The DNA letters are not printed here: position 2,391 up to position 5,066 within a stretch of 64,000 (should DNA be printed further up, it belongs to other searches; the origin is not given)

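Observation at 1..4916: Co-directional cluster: Cys-rich small proteins + gamma-class adenine MTase + Zn-ribbon SNF2 helicase (split DarB-like anti-restriction or uncharacterised defence module?)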

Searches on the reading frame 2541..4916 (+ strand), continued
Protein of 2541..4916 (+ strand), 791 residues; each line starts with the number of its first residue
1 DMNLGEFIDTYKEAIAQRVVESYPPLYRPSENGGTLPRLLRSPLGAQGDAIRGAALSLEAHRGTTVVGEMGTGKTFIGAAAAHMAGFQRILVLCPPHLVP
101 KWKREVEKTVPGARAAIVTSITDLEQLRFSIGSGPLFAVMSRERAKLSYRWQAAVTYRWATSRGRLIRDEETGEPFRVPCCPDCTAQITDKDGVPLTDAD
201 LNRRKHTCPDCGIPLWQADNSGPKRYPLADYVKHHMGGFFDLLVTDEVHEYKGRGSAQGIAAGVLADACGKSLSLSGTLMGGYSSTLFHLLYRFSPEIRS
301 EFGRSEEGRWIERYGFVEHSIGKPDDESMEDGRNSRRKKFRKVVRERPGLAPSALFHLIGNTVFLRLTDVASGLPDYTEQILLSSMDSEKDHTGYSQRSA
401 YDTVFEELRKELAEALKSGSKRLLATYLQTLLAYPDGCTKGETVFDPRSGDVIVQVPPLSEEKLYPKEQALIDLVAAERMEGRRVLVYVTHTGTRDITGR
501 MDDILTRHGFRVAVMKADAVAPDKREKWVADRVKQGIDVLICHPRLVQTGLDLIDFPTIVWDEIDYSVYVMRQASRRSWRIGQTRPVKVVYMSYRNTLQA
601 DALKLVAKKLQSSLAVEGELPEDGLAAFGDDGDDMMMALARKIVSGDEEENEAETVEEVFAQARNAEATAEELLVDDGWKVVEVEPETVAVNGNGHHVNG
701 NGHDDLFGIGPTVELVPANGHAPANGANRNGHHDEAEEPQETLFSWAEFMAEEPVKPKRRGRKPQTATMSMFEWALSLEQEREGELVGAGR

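Call 86: predict_structure(alignment_id=A5)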
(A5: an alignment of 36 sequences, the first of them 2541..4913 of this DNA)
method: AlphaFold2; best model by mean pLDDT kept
length: 791 residues; sequences in the alignment: 36
mean_pLDDT: 41.7   pTM: 0.34
mean pLDDT of the five models: 41.7, 39.5, 37.5, 36.7, 35.1
residues with pLDDT >= 90: 0; 70-90: 36; 50-70: 191; < 50: 564
segments of 3 or more residues with pLDDT < 50: 1-75, 147-230, 247-257, 275-385, 419-426, 428-440, 490-496, 518-523, 544-587, 589-775, 781-791
pLDDT, mean of each block of 10 residues (from residue 1): 39 40 35 31 33 45 40 45 67 67 69 72 62 64 53 29 29 34 36 40 40 36 36 62 57 41 62 44 29 33 32 30 31 30 26 25 23 24 48 65 62 51 46 45 53 60 59 68 65 47 69 57 53 60 38 23 26 28 41 35 30 28 33 35 33 37 39 30 28 26 27 26 25 27 29 30 38 48 37 27
secondary structure, 60 per line:
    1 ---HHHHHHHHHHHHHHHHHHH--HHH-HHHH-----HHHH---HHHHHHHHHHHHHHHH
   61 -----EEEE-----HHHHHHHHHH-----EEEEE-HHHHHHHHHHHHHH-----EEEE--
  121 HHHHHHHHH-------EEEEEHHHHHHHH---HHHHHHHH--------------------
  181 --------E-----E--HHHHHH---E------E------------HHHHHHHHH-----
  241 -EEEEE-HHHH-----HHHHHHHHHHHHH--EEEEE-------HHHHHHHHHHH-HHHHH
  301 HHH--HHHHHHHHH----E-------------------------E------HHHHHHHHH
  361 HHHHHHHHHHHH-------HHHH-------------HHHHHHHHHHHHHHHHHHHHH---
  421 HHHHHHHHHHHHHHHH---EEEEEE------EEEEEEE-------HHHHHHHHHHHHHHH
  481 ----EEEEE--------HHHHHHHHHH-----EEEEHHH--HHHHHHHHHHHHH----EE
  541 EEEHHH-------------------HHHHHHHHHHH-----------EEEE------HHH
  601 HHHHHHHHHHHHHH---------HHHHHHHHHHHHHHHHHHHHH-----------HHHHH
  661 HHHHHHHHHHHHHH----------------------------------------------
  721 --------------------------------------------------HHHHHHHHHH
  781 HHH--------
elements in order (helices of 4 or more, strands of 3 or more residues): H4-22 H29-32 H38-41 H45-60 E66-69 H75-84 E90-94 H96-109 E115-118 H121-129 E137-141 H142-149 H153-160 H198-203 H227-235 E242-246 H248-251 H257-269 E272-276 H284-294 H296-303 H306-314 H352-372 H380-383 H397-417 H421-436 E440-445 E452-458 H466-480 E485-489 H498-507 E513-516 H522-534 E539-543 H566-576 E588-591 H598-614 H624-644 H656-674 H771-783

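Call 98: get_annotated_region(hit=H17, flank=5000)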
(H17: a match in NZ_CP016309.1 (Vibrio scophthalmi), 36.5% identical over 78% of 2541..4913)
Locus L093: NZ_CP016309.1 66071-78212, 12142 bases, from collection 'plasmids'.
description: Vibrio scophthalmi strain VS-12 plasmid pVS127, complete sequence
organism: Vibrio scophthalmi (NCBI taxid 45658)
taxonomy: Bacteria; Pseudomonadota; Gammaproteobacteria; Vibrionales; Vibrionaceae; Vibrio; Vibrio scophthalmi
host: -; source: Paralichthys olivaceus,cell culture; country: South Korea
typing (MOB-suite, as given by PLSDB): conjugative; replicon rep_cluster_1060; relaxase MOBH; mating-pair formation MPF_G
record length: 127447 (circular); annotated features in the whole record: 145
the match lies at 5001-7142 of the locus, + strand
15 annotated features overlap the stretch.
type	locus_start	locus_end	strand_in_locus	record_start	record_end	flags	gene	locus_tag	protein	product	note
CDS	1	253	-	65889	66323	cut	-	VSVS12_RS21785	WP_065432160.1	regulatory protein RecX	GO:0006282 - regulation of DNA repair [Evidence IEA]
CDS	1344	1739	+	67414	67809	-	-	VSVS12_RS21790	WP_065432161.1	hypothetical protein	-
CDS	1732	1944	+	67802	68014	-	-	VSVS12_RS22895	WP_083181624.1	hypothetical protein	-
CDS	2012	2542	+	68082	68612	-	radC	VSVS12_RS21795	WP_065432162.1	DNA repair protein RadC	GO:0006281 - DNA repair [Evidence IEA]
CDS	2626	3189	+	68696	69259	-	-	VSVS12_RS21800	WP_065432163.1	DUF3275 family protein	-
CDS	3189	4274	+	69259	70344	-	-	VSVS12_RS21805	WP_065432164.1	DUF6094 domain-containing protein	-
CDS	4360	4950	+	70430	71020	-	-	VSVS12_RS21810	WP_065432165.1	hypothetical protein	-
CDS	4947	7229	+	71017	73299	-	-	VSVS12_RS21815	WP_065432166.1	SNF2-related protein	-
CDS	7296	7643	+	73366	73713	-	-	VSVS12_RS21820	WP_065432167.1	hypothetical protein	-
CDS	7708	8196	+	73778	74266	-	-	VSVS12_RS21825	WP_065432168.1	DUF957 domain-containing protein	-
CDS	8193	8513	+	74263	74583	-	-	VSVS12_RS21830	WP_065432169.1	hypothetical protein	-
CDS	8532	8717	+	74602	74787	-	-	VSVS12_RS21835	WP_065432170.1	hypothetical protein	-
CDS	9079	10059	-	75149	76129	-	-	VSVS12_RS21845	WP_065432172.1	hypothetical protein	-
CDS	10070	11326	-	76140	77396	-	-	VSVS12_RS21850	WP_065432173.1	ParA family protein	-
CDS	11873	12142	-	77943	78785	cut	-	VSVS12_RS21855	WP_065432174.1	RepB family plasmid replication initiator protein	GO:0006270 - DNA replication initiation [Evidence IEA]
